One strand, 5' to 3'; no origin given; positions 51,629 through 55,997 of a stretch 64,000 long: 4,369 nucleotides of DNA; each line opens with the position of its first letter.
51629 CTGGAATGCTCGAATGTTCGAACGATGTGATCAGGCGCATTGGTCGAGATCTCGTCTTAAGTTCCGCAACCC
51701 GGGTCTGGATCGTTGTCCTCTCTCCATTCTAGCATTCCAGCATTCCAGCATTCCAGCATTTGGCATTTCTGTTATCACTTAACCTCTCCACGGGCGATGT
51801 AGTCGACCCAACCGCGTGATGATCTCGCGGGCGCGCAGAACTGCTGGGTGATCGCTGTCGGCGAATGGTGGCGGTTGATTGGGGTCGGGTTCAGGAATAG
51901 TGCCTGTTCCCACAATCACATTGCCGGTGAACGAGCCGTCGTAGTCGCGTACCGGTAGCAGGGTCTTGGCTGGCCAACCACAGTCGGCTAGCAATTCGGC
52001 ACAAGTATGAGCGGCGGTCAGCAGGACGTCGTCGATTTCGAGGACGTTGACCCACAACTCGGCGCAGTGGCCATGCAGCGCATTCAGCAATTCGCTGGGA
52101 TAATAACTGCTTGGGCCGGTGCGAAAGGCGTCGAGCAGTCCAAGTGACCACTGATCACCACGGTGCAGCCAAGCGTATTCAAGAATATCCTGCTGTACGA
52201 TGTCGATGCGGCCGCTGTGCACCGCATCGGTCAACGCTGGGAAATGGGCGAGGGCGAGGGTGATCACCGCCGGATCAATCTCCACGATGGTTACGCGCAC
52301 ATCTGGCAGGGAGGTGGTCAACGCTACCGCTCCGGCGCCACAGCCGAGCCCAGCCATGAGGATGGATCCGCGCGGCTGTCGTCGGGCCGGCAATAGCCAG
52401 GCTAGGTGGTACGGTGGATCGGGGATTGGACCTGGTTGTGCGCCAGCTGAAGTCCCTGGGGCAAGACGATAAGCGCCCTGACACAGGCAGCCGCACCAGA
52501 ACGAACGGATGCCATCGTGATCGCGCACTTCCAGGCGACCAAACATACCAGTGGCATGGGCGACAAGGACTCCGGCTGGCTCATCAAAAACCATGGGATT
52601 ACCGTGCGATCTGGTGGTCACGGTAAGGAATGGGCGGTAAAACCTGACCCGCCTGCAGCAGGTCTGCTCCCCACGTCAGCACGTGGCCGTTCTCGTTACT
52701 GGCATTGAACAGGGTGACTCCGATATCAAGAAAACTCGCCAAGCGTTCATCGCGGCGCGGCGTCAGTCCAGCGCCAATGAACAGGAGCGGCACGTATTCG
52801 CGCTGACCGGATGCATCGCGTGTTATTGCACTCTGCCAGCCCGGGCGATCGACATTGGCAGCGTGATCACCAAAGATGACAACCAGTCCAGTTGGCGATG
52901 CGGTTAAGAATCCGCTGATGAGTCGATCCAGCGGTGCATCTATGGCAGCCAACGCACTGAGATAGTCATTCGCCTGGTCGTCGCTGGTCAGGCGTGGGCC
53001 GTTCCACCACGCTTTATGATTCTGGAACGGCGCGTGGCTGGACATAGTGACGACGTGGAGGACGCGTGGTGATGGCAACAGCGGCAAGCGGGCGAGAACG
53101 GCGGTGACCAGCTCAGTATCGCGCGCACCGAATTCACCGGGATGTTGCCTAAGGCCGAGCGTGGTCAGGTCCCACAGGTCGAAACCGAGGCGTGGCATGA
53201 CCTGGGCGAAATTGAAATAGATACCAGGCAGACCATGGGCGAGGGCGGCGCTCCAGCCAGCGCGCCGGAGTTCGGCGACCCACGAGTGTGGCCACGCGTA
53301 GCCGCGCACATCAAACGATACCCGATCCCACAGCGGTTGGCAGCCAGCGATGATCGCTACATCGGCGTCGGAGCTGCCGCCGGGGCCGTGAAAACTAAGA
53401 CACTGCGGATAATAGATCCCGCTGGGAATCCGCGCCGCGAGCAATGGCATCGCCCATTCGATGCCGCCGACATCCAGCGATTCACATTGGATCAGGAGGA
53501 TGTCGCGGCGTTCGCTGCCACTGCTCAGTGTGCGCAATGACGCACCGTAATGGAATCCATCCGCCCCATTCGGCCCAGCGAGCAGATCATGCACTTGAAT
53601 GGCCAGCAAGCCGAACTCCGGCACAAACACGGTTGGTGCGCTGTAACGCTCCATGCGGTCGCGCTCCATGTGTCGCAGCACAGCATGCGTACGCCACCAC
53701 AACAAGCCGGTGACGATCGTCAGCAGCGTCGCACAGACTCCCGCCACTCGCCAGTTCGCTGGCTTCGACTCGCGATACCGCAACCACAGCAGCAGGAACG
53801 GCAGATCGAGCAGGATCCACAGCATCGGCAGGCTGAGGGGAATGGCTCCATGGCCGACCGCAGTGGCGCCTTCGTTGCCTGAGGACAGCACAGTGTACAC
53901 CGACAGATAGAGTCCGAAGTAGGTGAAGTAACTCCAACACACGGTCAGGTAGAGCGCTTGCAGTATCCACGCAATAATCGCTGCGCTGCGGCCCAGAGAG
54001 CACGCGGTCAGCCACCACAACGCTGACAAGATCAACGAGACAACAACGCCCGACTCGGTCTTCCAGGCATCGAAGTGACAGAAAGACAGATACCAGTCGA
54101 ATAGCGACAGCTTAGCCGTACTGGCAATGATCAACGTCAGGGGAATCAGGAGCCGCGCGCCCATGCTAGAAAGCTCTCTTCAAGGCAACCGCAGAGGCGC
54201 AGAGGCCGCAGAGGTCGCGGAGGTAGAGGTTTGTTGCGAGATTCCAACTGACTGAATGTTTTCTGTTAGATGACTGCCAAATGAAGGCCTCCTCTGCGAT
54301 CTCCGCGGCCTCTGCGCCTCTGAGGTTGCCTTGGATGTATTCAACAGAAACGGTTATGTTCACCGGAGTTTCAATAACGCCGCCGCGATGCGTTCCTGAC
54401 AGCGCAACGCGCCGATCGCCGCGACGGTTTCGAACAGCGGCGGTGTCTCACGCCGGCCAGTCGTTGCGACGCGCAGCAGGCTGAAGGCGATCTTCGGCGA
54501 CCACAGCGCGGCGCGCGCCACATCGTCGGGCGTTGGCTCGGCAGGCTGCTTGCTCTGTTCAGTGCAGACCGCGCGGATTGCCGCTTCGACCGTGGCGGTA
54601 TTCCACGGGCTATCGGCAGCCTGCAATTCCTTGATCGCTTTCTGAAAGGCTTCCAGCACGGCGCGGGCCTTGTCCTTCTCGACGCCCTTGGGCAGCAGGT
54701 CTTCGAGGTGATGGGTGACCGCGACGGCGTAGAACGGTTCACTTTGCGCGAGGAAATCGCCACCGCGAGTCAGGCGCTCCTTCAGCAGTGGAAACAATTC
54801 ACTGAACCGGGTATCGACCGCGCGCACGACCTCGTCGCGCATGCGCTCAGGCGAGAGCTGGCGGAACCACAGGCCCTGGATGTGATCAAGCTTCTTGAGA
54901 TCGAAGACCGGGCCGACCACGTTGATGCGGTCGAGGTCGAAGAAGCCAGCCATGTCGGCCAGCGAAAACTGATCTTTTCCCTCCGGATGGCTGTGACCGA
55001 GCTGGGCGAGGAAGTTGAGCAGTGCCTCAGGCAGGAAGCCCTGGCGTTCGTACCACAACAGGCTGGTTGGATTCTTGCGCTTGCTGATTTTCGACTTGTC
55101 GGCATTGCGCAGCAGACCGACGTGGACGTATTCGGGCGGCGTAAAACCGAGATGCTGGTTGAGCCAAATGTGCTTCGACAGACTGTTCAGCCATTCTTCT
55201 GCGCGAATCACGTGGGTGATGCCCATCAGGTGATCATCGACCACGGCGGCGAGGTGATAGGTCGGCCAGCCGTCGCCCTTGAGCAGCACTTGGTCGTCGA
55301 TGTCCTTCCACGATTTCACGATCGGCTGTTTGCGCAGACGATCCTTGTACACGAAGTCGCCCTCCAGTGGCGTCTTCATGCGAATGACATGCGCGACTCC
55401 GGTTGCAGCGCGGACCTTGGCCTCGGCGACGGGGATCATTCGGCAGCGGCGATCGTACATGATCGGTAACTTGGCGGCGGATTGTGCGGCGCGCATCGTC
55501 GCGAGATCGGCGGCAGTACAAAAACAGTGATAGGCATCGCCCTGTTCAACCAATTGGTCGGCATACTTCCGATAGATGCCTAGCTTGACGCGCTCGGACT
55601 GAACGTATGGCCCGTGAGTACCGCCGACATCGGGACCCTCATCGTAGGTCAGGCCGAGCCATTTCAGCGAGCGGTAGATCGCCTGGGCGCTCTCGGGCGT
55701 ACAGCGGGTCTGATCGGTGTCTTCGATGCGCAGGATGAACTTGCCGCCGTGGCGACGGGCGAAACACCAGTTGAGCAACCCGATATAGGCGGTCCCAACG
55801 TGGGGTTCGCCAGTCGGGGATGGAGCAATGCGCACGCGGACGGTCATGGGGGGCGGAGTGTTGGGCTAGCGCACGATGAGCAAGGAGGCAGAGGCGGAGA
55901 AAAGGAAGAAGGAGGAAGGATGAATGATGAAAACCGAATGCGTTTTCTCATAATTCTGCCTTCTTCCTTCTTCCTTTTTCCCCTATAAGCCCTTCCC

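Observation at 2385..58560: Long hairpin elements with tandem-oligomer arms fill nearly every intergenic gap, usually starting just after stop codons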

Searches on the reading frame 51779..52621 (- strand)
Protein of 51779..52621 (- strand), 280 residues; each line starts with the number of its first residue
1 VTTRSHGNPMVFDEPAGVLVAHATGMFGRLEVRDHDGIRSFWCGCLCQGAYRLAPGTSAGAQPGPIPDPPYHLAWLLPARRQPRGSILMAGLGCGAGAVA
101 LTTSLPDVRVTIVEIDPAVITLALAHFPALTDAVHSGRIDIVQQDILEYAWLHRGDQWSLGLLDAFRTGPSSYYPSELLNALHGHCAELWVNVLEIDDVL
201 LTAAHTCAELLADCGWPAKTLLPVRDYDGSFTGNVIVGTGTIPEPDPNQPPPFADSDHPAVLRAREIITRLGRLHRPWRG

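Call 24: search_protein_families(library=pfam, proteins=[window:51779-52621:-], max_evalue=0.01)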
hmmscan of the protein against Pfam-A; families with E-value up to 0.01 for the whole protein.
window:51779-52621:- (280 aa): 0 families

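Call 69: search_protein_families(library=ncbifam, proteins=[window:51779-52621:-], max_evalue=0.001)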
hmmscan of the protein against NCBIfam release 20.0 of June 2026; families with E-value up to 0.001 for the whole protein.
window:51779-52621:- (280 aa): 1 family
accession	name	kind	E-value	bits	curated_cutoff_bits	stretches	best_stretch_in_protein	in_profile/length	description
NF003380.0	PRK04457.1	equivalog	7.8e-10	38.2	304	1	74-167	62-149/265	polyamine aminopropyltransferase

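Call 89: find_homologous_proteins(query=window:51779-52621:-, max_evalue=1e-30)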
Query window:51779-52621:- (280 aa): 2 proteins with E <= 1e-30 among 6265 candidates.
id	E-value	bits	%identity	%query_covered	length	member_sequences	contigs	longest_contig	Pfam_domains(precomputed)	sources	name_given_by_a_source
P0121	1.5e-144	499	79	96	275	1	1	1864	-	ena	-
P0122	2.0e-126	439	100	69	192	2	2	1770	-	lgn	-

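Call 90: find_encoding_contigs(protein=P0121, flank=2000, max_places=2)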
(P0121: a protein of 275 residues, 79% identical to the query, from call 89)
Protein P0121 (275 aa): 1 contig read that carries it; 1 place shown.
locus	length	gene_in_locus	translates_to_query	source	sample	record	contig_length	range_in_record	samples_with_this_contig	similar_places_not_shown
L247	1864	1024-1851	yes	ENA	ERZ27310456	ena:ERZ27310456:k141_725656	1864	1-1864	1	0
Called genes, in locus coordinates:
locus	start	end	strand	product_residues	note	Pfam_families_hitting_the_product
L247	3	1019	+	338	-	?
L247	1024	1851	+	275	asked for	-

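Call 91: find_encoding_contigs(protein=P0122, flank=2000, max_places=3)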
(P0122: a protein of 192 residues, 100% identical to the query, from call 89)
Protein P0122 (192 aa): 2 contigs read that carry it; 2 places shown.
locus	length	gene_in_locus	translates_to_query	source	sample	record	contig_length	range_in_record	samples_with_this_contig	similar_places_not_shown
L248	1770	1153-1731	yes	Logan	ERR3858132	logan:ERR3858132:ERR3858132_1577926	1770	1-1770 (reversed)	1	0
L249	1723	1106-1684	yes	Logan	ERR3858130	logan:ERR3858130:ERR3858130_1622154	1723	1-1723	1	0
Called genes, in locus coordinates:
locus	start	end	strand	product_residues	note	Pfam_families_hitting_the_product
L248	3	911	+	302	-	?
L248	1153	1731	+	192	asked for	-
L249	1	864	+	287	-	?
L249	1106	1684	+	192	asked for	-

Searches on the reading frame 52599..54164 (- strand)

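Call 69: search_protein_families(library=ncbifam, proteins=[window:52599-54164:-], max_evalue=0.001)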
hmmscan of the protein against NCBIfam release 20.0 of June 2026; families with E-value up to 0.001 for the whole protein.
window:52599-54164:- (521 aa): 1 family
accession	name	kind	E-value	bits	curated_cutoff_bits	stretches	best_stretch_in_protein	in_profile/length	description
NF053595.1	LptchSynLtaSGpos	equivalog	2e-07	30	970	1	250-506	276-544/626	lipoteichoic acid synthase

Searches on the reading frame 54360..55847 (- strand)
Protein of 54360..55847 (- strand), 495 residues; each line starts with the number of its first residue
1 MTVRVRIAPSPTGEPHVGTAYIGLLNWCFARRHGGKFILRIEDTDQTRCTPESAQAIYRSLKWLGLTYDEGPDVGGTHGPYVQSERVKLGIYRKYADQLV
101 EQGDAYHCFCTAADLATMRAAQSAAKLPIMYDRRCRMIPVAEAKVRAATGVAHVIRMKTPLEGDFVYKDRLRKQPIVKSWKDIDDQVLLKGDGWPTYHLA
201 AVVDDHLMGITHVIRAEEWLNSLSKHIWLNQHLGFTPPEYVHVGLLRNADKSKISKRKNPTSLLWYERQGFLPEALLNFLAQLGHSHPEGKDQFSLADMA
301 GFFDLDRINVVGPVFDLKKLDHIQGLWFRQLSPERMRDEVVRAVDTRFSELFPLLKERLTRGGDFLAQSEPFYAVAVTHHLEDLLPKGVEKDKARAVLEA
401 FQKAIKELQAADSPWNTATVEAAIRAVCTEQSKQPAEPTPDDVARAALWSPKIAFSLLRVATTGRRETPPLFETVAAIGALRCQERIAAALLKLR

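Call 69: search_protein_families(library=ncbifam, proteins=[window:54360-55847:-], max_evalue=0.001)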
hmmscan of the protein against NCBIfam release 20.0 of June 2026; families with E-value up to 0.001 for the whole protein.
window:54360-55847:- (495 aa): 10 families
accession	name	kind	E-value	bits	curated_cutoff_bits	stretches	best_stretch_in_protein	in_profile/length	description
TIGR00464.1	gltX_bact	equivalog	4.8e-118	395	289.95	1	2-489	1-465/470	glutamate--tRNA ligase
NF004315.1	PRK05710.1-4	equivalog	4.9e-61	206.6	250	1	6-277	2-271/274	tRNA glutamyl-Q(34) synthetase GluQRS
TIGR03838.1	queuosine_YadB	equivalog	6.1e-57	193.1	276.7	1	4-275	2-251/272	tRNA glutamyl-Q(34) synthetase GluQRS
NF004314.0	PRK05710.1-3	equivalog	8.8e-54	182.9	256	1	4-287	8-265/297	tRNA glutamyl-Q(34) synthetase GluQRS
NF004313.0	PRK05710.1-2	equivalog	6.6e-45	153.5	380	1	3-264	5-252/299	tRNA glutamyl-Q(34) synthetase GluQRS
NF003169.0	PRK04156.1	equivalog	9.1e-40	136.8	516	1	2-256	101-341/567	glutamate--tRNA ligase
TIGR00463.1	gltX_arch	equivalog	2.8e-34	118.6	401.75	1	3-257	94-333/560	glutamate--tRNA ligase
NF004312.0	PRK05710.1-1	equivalog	7.3e-34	117.5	453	1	6-283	17-265/306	tRNA glutamyl-Q(34) synthetase GluQRS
NF011291.0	PRK14703.1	equivalog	8.6e-16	57.3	681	1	3-238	32-257/769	glutamine--tRNA ligase/YqeY domain fusion protein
TIGR00440.1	glnS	equivalog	1.3e-13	50.7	425.8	1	3-258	1-246/524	glutamine--tRNA ligase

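Call 93: find_homologous_proteins(query=window:54360-55847:-, max_evalue=1e-100)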
Query window:54360-55847:- (495 aa): 7732 proteins with E <= 1e-100 among 8000 candidates; the best 120 are listed.
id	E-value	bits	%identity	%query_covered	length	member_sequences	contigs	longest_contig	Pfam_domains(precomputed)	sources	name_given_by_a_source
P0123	0.0e+0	1071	100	93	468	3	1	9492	PF19269.5,PF00749.28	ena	-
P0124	1.7e-276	936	80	100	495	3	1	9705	PF19269.5,PF00749.28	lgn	-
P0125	2.6e-275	932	79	100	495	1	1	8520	PF19269.5,PF00749.28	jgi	jgi:glutamyl-tRNA synthetase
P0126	3.5e-272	922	79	100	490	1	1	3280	PF19269.5,PF00749.28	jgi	jgi:glutamyl-tRNA synthetase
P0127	1.5e-271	919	80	100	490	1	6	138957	PF19269.5,PF00749.28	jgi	jgi:glutamyl-tRNA synthetase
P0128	1.6e-268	910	79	100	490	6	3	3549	PF19269.5,PF00749.28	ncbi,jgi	jgi:glutamyl-tRNA synthetase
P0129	1.6e-268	909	79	100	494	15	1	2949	PF19269.5,PF00749.28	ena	-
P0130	1.1e-267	907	79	100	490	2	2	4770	PF19269.5,PF00749.28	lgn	-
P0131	5.5e-266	901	79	100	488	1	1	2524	PF19269.5,PF00749.28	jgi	jgi:glutamyl-tRNA synthetase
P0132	5.6e-262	888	77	100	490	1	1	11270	PF19269.5,PF00749.28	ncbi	-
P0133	8.8e-259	877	77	100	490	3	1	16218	PF19269.5,PF00749.28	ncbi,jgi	jgi:glutamyl-tRNA synthetase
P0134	7.3e-258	874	76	100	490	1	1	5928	PF19269.5,PF00749.28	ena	-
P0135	3.2e-247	839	72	100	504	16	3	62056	PF19269.5,PF00749.28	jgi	jgi:glutamyl-tRNA synthetase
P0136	1.8e-244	830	73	100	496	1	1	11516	PF19269.5,PF00749.28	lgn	-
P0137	4.1e-242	822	72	100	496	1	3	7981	PF19269.5,PF00749.28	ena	-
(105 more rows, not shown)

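Call 94: find_encoding_contigs(protein=P0127, flank=10000, max_places=2)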
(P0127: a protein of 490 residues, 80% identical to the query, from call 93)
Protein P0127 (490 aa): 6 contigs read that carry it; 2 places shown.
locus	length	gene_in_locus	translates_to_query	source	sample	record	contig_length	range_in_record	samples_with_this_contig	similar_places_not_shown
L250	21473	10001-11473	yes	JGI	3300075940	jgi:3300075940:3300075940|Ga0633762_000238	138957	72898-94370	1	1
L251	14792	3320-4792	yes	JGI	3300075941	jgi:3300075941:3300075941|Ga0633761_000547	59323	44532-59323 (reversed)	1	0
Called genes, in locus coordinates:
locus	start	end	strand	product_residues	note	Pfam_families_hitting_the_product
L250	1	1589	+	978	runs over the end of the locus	PF02927:CelD_N, PF00759:Glyco_hydro_9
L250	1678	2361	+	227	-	-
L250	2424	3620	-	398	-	PF00364:Biotin_lipoyl, PF02817:E3_binding, PF00198:2-oxoacid_dh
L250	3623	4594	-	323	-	PF02779:Transket_pyr, PF02780:Transketolase_C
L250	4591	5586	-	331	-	PF00676:E1_dh, PF13292:DXP_synthase_N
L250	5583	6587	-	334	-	PF00195:Chal_sti_synt_N (faint), PF00108:Thiolase_N, PF08545:ACP_syn_III, PF08541:ACP_syn_III_C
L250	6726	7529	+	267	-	-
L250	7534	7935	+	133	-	PF01814:Hemerythrin (weak)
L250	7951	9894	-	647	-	PF00133:tRNA-synt_1 (faint), PF09334:tRNA-synt_1g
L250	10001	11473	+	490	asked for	PF00749:tRNA-synt_1c, PF19269:Anticodon_2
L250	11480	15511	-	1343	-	PF03924:CHASE, PF13426:PAS_9 (faint), PF00989:PAS, PF08448:PAS_4, PF13188:PAS_8 (weak), PF00512:HisKA, PF02518:HATPase_c, PF00072:Response_reg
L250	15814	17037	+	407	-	PF13458:Peripla_BP_6, PF13433:Peripla_BP_5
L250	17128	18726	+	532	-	PF13646:HEAT_2 (faint), PF02653:BPD_transp_2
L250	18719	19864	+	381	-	PF02653:BPD_transp_2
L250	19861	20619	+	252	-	PF02463:SMC_N (weak), PF00005:ABC_tran, PF13304:AAA_21 (faint), PF12399:BCA_ABC_TP_C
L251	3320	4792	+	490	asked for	PF00749:tRNA-synt_1c, PF19269:Anticodon_2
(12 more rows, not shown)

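Call 95: find_encoding_contigs(protein=P0124, flank=10000, max_places=1)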
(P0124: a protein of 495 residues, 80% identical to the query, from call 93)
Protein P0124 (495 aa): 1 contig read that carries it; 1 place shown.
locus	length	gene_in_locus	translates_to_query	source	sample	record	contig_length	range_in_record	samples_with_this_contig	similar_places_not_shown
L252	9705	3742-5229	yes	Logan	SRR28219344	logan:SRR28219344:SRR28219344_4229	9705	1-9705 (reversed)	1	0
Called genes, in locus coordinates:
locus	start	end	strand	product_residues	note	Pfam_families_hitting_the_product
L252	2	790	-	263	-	?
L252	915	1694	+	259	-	-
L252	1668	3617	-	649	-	PF00133:tRNA-synt_1 (faint), PF09334:tRNA-synt_1g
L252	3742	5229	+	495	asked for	PF00749:tRNA-synt_1c, PF19269:Anticodon_2 (weak)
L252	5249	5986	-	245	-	PF08100:Dimerisation (faint), PF01614:IclR_C (weak)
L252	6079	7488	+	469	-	PF00884:Sulfatase, PF01663:Phosphodiest (weak), PF16347:SGSH_C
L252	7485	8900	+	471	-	PF00884:Sulfatase, PF01663:Phosphodiest, PF16347:SGSH_C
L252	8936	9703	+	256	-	?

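Call 96: find_encoding_contigs(protein=P0133, flank=10000, max_places=1)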
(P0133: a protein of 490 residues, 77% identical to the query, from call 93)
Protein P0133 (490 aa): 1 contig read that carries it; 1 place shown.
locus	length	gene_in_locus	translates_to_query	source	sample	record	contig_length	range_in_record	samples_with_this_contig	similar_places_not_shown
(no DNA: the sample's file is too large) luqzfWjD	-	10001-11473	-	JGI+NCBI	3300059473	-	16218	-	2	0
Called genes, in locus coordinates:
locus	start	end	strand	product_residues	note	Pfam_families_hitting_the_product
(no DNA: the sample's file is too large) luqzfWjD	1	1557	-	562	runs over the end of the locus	PF12838:Fer4_7 (weak), PF13187:Fer4_9 (weak), PF13237:Fer4_10, PF14697:Fer4_21 (weak), PF00037:Fer4 (weak), PF02906:Fe_hyd_lg_C, PF04060:FeS, PF13188:PAS_8 (weak)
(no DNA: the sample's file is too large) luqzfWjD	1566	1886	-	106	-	-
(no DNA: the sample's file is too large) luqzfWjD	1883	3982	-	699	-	PF13510:Fer2_4, PF10588:NADH-G_4Fe-4S_3, PF22117:Fer4_Nqo3 (weak), PF12838:Fer4_7, PF00037:Fer4 (weak), PF02906:Fe_hyd_lg_C, PF02256:Fe_hyd_SSU, PF01257:2Fe-2S_thioredx (weak), +1 more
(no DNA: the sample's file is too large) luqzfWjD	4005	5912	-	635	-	PF01512:Complex1_51K, PF10589:NADH_4Fe-4S, PF12797:Fer4_2 (faint), PF12837:Fer4_6 (faint), PF00037:Fer4 (weak), PF12838:Fer4_7, PF13187:Fer4_9 (weak), PF13237:Fer4_10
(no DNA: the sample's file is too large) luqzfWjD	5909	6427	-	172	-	PF01257:2Fe-2S_thioredx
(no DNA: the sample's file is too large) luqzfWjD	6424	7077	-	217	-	PF06971:Put_DNA-bind_N, PF02629:CoA_binding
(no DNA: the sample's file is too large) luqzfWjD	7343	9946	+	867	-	PF00171:Aldedh, PF00465:Fe-ADH, PF13685:Fe-ADH_2, PF25137:ADH_Fe_C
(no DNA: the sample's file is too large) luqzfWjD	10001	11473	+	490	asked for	PF00749:tRNA-synt_1c, PF19269:Anticodon_2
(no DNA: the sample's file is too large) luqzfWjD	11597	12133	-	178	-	PF21804:Transposase_29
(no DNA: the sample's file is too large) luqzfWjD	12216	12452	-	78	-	-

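Call 99: find_encoding_contigs(protein=P0135, flank=6000, max_places=3)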
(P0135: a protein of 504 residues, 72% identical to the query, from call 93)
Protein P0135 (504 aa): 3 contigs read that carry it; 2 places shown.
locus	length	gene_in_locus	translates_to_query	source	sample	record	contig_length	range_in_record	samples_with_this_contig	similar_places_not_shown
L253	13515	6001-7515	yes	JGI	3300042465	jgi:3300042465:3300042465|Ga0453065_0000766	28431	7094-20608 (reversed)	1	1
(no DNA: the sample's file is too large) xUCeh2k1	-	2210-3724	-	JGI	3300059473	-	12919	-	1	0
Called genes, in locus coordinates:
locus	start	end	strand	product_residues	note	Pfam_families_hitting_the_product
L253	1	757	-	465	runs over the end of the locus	PF00990:GGDEF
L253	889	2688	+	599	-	PF02463:SMC_N (faint), PF00005:ABC_tran, PF00350:Dynamin_N (faint), PF13555:AAA_29 (faint), PF12848:ABC_tran_Xtn, PF00005:ABC_tran, PF13304:AAA_21 (weak)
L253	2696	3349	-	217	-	PF01522:Polysacc_deac_1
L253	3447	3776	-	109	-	PF05016:ParE_toxin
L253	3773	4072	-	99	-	PF02604:PhdYeFM_antitox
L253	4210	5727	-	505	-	PF00890:FAD_binding_2 (weak), PF01266:DAO (weak), PF01593:Amino_oxidase, PF07992:Pyr_redox_2 (faint), PF13450:NAD_binding_8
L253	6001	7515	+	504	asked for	PF00749:tRNA-synt_1c, PF19269:Anticodon_2 (weak)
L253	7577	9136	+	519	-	PF00884:Sulfatase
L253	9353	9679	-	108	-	-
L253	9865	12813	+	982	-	PF07719:TPR_2 (faint), PF13181:TPR_8 (faint), PF00515:TPR_1 (faint), PF13432:TPR_16 (weak)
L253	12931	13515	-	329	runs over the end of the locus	PF01032:FecCD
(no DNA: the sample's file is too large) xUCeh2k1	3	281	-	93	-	?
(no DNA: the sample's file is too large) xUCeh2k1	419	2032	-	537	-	PF00890:FAD_binding_2 (weak), PF01266:DAO (weak), PF07992:Pyr_redox_2 (faint), PF01593:Amino_oxidase, PF13450:NAD_binding_8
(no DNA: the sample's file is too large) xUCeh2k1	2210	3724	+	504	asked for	PF00749:tRNA-synt_1c, PF19269:Anticodon_2 (weak)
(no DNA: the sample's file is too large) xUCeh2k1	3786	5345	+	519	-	PF00884:Sulfatase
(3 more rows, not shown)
